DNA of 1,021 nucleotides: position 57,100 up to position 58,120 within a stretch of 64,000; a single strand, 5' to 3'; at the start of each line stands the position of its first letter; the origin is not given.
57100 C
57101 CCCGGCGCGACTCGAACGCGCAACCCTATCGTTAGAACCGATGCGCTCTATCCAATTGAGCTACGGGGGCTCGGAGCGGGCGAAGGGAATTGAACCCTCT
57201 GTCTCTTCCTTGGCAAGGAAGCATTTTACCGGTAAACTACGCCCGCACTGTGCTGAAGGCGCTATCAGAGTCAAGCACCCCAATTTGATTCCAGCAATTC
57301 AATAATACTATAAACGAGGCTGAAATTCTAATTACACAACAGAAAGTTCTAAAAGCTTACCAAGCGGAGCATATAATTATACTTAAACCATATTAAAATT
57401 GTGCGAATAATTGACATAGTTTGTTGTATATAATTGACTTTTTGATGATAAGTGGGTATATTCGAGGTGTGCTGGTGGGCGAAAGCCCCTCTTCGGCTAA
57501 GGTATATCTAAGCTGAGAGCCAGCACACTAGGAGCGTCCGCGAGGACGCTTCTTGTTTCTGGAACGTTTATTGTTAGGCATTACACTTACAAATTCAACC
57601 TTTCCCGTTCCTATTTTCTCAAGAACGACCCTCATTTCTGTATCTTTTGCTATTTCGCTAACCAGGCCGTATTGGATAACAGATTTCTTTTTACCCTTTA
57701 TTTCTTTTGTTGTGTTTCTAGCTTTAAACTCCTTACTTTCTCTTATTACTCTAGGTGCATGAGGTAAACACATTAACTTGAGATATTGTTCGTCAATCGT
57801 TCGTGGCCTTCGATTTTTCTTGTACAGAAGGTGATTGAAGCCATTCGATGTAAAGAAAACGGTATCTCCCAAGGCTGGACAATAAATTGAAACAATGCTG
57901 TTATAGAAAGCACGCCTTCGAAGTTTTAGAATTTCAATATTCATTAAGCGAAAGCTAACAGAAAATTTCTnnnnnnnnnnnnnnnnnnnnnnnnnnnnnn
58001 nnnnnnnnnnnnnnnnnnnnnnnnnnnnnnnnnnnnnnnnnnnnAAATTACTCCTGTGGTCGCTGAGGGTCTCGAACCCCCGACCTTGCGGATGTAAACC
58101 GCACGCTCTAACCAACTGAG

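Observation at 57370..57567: Stand-alone small RNA candidate with consensus promoter and GNRA-loop terminator inside a tRNA cluster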

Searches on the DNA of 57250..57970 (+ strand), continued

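Call 98: search_with_rna_model(model_id=R2, sources=[L111, L112, L113], max_evalue=1, filters=off)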
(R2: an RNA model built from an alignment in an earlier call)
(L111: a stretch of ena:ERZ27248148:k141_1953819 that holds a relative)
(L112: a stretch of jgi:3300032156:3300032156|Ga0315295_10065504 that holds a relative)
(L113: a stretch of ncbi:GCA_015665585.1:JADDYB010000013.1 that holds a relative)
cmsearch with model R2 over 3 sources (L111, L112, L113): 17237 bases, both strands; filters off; matches with E-value up to 1: 2.
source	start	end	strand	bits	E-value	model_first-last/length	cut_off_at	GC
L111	5868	5921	-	11.4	0.2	1-67/67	no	0.44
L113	7456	7538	-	9.5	0.72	1-67/67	no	0.64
